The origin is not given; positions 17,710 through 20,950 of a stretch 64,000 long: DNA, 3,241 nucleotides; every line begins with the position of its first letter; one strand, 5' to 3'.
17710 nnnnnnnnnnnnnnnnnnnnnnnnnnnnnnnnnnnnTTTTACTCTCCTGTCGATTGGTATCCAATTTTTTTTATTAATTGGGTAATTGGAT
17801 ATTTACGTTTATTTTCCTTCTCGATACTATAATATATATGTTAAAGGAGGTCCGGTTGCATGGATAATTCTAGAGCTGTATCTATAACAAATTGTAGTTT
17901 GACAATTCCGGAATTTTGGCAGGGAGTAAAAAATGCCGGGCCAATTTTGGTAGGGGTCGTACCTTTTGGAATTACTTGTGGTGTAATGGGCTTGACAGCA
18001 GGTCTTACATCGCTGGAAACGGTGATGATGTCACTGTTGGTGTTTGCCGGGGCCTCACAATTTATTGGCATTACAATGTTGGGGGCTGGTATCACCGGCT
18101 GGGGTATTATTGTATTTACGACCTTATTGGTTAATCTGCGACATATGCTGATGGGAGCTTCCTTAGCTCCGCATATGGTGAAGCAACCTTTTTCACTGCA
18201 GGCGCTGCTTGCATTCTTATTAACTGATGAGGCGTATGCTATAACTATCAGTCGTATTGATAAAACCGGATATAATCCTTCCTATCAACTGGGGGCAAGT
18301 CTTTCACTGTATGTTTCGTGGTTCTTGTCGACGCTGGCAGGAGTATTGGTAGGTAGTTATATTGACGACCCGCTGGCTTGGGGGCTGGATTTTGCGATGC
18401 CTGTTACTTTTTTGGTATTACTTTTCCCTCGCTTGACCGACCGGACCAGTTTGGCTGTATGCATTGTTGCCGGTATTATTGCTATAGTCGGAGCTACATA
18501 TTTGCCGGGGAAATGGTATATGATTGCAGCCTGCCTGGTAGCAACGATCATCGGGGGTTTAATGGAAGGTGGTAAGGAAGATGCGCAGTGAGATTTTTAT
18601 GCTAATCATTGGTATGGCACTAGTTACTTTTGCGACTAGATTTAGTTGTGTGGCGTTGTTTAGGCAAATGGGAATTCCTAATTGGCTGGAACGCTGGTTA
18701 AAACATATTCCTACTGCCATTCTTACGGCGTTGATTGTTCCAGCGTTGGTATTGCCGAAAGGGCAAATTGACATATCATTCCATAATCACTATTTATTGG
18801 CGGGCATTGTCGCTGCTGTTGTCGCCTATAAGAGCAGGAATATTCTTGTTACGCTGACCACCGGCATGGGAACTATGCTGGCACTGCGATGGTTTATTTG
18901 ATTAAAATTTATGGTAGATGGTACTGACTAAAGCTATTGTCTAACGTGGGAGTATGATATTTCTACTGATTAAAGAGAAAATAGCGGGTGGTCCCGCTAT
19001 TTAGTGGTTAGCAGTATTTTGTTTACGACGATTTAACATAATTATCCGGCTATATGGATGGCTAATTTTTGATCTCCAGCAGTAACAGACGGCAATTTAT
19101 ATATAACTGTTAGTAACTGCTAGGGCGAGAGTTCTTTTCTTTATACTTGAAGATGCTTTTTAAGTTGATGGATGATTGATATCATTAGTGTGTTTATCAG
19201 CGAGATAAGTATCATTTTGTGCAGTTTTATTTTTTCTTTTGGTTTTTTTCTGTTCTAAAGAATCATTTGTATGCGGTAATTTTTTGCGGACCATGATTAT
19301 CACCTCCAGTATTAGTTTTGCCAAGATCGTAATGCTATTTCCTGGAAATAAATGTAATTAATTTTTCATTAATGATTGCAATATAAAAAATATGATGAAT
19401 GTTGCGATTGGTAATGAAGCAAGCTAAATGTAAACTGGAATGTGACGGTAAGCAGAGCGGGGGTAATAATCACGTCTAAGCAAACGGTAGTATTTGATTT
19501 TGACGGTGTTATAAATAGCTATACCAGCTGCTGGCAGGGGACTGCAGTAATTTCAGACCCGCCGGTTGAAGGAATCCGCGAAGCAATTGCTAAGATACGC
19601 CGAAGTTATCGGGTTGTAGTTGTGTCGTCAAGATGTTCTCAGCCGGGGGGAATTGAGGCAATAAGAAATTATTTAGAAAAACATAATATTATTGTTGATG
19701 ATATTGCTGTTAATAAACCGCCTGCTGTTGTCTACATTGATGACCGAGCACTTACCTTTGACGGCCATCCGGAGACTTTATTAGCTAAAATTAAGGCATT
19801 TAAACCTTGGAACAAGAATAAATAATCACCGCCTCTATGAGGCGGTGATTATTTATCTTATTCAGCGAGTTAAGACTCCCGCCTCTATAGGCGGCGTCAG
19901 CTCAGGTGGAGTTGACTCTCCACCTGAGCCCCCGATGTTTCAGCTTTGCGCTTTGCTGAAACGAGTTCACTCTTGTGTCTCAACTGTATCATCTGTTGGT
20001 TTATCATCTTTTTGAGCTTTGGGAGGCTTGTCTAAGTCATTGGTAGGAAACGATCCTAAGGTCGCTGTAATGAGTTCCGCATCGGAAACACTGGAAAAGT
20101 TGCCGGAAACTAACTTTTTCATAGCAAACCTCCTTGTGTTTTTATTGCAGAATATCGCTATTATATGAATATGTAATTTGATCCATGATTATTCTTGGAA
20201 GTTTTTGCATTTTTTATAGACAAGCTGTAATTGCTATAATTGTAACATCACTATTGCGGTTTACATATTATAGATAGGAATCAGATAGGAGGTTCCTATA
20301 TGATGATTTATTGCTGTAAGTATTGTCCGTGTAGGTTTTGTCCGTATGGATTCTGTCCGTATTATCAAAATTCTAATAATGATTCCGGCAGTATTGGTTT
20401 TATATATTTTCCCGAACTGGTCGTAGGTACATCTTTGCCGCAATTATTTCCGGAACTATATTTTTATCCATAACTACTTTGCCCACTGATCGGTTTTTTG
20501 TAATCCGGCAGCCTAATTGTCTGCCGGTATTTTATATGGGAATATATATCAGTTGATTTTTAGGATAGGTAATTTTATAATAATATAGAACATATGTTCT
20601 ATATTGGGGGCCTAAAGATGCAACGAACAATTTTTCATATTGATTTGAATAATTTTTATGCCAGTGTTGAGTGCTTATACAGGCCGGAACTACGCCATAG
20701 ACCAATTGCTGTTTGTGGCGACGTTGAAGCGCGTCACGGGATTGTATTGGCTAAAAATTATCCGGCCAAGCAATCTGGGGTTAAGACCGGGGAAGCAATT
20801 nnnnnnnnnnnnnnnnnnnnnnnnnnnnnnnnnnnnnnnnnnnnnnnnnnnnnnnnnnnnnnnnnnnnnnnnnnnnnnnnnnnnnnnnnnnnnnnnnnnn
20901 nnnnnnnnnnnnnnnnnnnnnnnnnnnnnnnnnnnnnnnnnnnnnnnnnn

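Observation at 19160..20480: Cluster of unannotated, strongly translated-looking mini-ORFs upstream of dinB, including a Cys-rich 57-aa peptide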

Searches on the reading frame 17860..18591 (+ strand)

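Call 3: search_protein_families(library=ncbifam, proteins=[window:17860-18591:+], max_evalue=1)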
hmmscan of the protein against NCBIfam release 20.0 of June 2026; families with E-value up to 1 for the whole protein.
window:17860-18591:+ (243 aa): 1 family
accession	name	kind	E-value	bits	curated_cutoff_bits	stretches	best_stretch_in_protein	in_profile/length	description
TIGR00346.1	azlC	equivalog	1.2e-20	74.7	332.35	1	28-228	11-208/221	azaleucine resistance protein AzlC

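Call 4: search_protein_families(library=pfam, proteins=[window:17860-18591:+], max_evalue=1)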
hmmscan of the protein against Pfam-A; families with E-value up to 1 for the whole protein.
window:17860-18591:+ (243 aa): 2 families
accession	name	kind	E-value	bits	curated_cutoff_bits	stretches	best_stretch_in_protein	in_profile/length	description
PF03591.19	AzlC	-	2.6e-40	138.5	32.1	1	28-168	1-137/137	AzlC protein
PF09843.14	DUF2070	-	0.97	8.1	30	1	111-232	44-164/561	Predicted membrane protein (DUF2070)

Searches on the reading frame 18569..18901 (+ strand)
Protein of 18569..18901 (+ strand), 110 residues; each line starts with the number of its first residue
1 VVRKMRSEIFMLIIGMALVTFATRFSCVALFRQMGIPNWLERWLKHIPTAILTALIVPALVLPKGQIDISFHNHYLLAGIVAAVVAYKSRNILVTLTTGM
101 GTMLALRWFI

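Call 3: search_protein_families(library=ncbifam, proteins=[window:18569-18901:+], max_evalue=1)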
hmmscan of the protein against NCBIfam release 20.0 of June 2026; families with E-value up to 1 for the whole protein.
window:18569-18901:+ (110 aa): 1 family
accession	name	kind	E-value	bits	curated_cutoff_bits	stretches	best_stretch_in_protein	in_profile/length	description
NF006245.0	PRK08383.1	subfamily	0.046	13.6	192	1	50-97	6-53/168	putative monovalent cation/H+ antiporter subunit E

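Call 4: search_protein_families(library=pfam, proteins=[window:18569-18901:+], max_evalue=1)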
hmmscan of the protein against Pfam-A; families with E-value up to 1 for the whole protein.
window:18569-18901:+ (110 aa): 5 families
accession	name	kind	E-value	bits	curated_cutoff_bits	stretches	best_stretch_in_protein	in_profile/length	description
PF05437.17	AzlD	-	2.6e-29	101.7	23.7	1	9-107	1-99/99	Branched-chain amino acid transport protein (AzlD)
PF11391.13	DUF2798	-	0.0032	17.9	23.5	1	25-63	11-50/59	Protein of unknown function (DUF2798)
PF02517.21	Rce1-like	-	0.012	16.4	22.4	1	30-95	22-83/93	Type II CAAX prenyl endopeptidase Rce1-like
PF04247.17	SirB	-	0.014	16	30.9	1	9-85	7-79/120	Invasion gene expression up-regulator, SirB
PF04418.17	DUF543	-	0.24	11.8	24.1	1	76-101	37-62/75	Domain of unknown function (DUF543)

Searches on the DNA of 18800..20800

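Call 13: search_rna_families(source=window, start=18800, end=20800, threshold=evalue, max_evalue=5)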
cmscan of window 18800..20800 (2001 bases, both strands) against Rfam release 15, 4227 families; matches with E-value up to 5: 12.
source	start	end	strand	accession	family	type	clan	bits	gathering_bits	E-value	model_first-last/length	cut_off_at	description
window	19786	19860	-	RF02351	psRNA14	Gene; sRNA;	-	32.3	60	0.0049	1-84/84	no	Proteobacteria sRNA psRNA14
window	19822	19870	+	RF01096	PK-HAV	Cis-reg;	-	26.3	50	1.7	1-56/56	no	HepA virus 3'-terminal pseudoknot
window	19808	19864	+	RF03569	mir-7973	Gene; miRNA;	-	25.9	90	0.019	1-74/74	no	mir-7973 microRNA precursor family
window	19808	19864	-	RF03569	mir-7973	Gene; miRNA;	-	25.9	90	0.019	1-74/74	no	mir-7973 microRNA precursor family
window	19786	19860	+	RF02074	STnc240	Gene; sRNA;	-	24.3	55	1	1-77/77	no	Enterobacterial sRNA STnc240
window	19820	19855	-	RF04340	Plastid-psbJ-4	Cis-reg;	CL00152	22.7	55.2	0.51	1-65/65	no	Plastid-psbJ-4 3UTR RNA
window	19815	19877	+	RF02351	psRNA14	Gene; sRNA;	-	22.7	60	0.77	1-84/84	no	Proteobacteria sRNA psRNA14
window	18943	19006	+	RF03152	RAGATH-1-hammerhead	Gene; ribozyme;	-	22.6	56.3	0.79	1-77/77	no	RAGATH-1 hammerhead ribozyme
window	19812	19861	-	RF03940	MIR9563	Gene; miRNA;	-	22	90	0.43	1-127/127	no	MIR9563 microRNA precursor family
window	20459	20534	+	RF02630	Hrs12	Gene; sRNA;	-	20.9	70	2.4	1-87/87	no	Hfq-regulated sRNA 12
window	18960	19007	+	RF02054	STnc420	Gene; sRNA;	-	19.5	70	1.5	1-58/58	no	Salmonella enterica sRNA STnc420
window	20346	20367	+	RF01114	TMV_UPD-PK1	Cis-reg;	-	18.8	33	1.7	1-22/22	no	Pseudoknot of upstream pseudoknot domain (UPD) of the 3'UTR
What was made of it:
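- Tried and rejected: An Rfam scan of 18800-20800 gave only sub-threshold hairpin matches, so there is no riboswitch or sRNA explanation (call 13).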

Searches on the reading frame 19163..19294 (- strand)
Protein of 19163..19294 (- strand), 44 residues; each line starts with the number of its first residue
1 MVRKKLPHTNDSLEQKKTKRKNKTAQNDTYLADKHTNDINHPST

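Call 3: search_protein_families(library=ncbifam, proteins=[window:19163-19294:-], max_evalue=1)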
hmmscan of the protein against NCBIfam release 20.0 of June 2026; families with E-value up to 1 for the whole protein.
seq(44 aa): 0 families

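Call 4: search_protein_families(library=pfam, proteins=[window:19163-19294:-], max_evalue=1)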
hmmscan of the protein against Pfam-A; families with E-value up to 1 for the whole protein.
seq(44 aa): 0 families

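Call 7: find_encoding_contigs(protein=window:19163-19294:-, flank=6000, max_places=8)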
Protein seq(44 aa) (44 aa): 4 contigs read that carry it; 2 places shown.
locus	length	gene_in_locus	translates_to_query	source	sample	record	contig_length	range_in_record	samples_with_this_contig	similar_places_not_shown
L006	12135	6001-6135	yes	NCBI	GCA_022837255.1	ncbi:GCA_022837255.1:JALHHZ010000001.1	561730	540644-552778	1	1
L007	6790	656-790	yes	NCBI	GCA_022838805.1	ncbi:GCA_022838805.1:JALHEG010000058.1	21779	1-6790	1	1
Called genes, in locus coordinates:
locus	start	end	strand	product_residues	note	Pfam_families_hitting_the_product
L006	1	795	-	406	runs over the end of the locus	PF28597:T2SSF_N, PF00482:T2SSF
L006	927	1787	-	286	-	PF08501:Shikimate_dh_N, PF01488:Shikimate_DH (weak), PF18317:SDH_C (weak)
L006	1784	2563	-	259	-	PF00795:CN_hydrolase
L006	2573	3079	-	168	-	PF09419:PGP_phosphatase, PF00702:Hydrolase, PF13419:HAD_2 (faint), PF13242:Hydrolase_like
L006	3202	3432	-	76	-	-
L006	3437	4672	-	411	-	PF00817:IMS, PF21999:IMS_HHH_1 (faint), PF11799:IMS_C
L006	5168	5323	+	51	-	-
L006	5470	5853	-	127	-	-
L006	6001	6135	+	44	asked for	-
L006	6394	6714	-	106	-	PF05437:AzlD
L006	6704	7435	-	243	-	PF03591:AzlC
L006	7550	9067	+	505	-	PF00392:GntR, PF00155:Aminotran_1_2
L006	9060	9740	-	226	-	-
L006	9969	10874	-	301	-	PF01545:Cation_efflux, PF16916:ZT_dimer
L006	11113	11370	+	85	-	-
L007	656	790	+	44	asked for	-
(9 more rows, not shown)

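Call 17: find_homologous_proteins(query=window:19163-19294:-, max_evalue=10)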
Query seq(44 aa) (44 aa): 1 proteins with E <= 10 among 1 candidates.
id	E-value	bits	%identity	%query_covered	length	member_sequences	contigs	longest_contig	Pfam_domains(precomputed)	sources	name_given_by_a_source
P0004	9.9e-21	88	100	100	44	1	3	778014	-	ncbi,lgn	-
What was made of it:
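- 19160..19294 (-): orf44: a 44-aa Lys-rich ORF with a perfect SD (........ at 19307..19300). Its status as a gene is unproven. No homologue among 5.8 billion proteins apart from itself (call 17).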

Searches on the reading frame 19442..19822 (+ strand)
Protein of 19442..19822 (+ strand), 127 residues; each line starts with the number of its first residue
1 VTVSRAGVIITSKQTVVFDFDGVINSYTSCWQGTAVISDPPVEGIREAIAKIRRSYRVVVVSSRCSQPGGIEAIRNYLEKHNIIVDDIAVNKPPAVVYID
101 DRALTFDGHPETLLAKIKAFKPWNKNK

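Call 3: search_protein_families(library=ncbifam, proteins=[window:19442-19822:+], max_evalue=1)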
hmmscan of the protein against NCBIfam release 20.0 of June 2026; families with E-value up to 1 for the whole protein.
seq(127 aa): 4 families
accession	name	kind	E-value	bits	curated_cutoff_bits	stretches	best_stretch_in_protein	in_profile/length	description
TIGR01689.1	EcbF-BcbF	subfamily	0.00083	19.3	162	1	72-120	67-118/126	capsule biosynthesis phosphatase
TIGR01662.1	HAD-SF-IIIA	subfamily_domain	0.0012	19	44.6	1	15-65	2-51/141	HAD-IIIA family hydrolase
TIGR01656.1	Histidinol-ppas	subfamily_domain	0.068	13.1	84.15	1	14-64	1-53/149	histidinol-phosphate phosphatase domain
NF006506.0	PRK08942.1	equivalog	0.12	11.9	178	1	12-63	2-53/182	D-glycero-beta-D-manno-heptose 1,7-bisphosphate 7-phosphatase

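Call 4: search_protein_families(library=pfam, proteins=[window:19442-19822:+], max_evalue=1)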
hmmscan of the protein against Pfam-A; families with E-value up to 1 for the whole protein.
seq(127 aa): 6 families
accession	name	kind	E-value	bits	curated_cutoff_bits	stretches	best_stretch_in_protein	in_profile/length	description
PF18143.6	HAD_SAK_2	-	0.0031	18.3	27.5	1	16-82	2-69/139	HAD domain in Swiss Army Knife RNA repair proteins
PF01842.31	ACT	-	0.044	14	27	1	59-119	3-63/66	ACT domain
PF09419.16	PGP_phosphatase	-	0.049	13.7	20.4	1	49-105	98-148/168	Mitochondrial PGP phosphatase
PF14213.11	DUF4325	-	0.075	13.2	23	1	12-29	15-31/64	STAS-like domain of unknown function (DUF4325)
PF00702.32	Hydrolase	-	0.089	13.6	26.4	0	15-114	3-108/191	haloacid dehalogenase-like hydrolase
PF07541.17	EIF_2_alpha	-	0.1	13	22.8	1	60-81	62-83/114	Eukaryotic translation initiation factor 2 alpha subunit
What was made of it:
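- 19442..19825 (+): orf127: a small HAD-like hydrolase that is syntenic with orf51 and orf57 in L088. Weak HAD-IIIA / HAD_SAK_2 hits (calls 3, 4).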

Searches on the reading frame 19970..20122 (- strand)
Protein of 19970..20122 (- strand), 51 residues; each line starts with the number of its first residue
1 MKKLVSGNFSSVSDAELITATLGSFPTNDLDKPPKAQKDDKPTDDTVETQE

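Call 3: search_protein_families(library=ncbifam, proteins=[window:19970-20122:-], max_evalue=1)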
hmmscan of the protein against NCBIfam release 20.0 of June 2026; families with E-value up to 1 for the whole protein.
seq(51 aa): 0 families

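Call 4: search_protein_families(library=pfam, proteins=[window:19970-20122:-], max_evalue=1)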
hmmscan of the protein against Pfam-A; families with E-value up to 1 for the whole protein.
seq(51 aa): 0 families

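Call 6: find_encoding_contigs(protein=window:19970-20122:-, flank=6000, max_places=8)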
Protein seq(51 aa) (51 aa): 6 contigs read that carry it; 3 places shown.
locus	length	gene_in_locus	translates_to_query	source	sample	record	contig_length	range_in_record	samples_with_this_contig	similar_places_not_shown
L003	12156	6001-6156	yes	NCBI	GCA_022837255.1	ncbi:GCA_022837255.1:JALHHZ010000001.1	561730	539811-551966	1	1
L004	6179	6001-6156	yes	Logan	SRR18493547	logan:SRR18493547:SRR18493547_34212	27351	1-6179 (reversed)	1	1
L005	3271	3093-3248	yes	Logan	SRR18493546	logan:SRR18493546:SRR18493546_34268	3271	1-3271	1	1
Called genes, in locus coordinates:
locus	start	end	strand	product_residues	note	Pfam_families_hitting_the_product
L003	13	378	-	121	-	PF07963:N_methyl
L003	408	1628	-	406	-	PF28597:T2SSF_N, PF00482:T2SSF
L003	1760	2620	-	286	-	PF08501:Shikimate_dh_N, PF01488:Shikimate_DH (weak), PF18317:SDH_C (weak)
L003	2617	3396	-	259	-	PF00795:CN_hydrolase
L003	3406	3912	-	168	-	PF09419:PGP_phosphatase, PF00702:Hydrolase, PF13419:HAD_2 (faint), PF13242:Hydrolase_like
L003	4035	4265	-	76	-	-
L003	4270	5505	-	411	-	PF00817:IMS, PF21999:IMS_HHH_1 (faint), PF11799:IMS_C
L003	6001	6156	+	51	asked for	-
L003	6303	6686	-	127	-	-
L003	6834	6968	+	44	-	-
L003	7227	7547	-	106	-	PF05437:AzlD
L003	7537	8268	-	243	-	PF03591:AzlC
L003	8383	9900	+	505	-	PF00392:GntR, PF00155:Aminotran_1_2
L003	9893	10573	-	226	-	-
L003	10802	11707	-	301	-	PF01545:Cation_efflux, PF16916:ZT_dimer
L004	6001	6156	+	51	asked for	-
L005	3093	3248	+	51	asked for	-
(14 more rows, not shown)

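Call 16: find_homologous_proteins(query=window:19970-20122:-, max_evalue=10)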
Query seq(51 aa) (51 aa): 2 proteins with E <= 10 among 2 candidates.
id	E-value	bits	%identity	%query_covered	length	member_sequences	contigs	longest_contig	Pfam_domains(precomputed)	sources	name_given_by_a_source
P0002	6.7e-25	102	100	100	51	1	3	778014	-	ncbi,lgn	-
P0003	8.4e-14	68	69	100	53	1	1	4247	-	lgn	-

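Call 18: find_encoding_contigs(protein=P0003, flank=6000, max_places=6)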
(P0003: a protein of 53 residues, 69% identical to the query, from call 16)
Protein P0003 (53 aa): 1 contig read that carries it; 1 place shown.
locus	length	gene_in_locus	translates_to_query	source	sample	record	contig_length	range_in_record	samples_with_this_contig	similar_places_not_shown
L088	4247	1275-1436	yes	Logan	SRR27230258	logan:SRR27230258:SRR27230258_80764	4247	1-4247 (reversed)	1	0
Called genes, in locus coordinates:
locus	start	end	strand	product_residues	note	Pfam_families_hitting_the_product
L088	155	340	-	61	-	-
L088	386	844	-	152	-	PF01832:Glucosaminidase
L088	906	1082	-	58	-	-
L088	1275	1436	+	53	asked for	-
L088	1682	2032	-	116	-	-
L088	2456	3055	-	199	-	PF01965:DJ-1_PfpI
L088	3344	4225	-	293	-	PF00892:EamA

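Call 73: predict_structure(alignment_id=A5)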
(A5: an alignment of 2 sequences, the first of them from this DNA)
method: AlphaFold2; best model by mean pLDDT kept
length: 51 residues; sequences in the alignment: 2
mean_pLDDT: 66.3   pTM: 0.24
mean pLDDT of the five models: 66.3, 61.4, 60.9, 60.5, 59.0
residues with pLDDT >= 90: 0; 70-90: 21; 50-70: 25; < 50: 5
segments of 3 or more residues with pLDDT < 50: 49-51
pLDDT, mean of each block of 10 residues (from residue 1): 73 80 68 62 50 45
secondary structure, 60 per line:
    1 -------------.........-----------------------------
elements in order: H14-22
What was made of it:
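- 19967..20122 (-): orf51: a 51-aa protein with a conserved N-terminal 35 residues (one predicted helix) and a variable acidic tail. It is a real gene of unknown function. AF2 gives pLDDT 66 with a helix at residues 14-22 (call 73).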
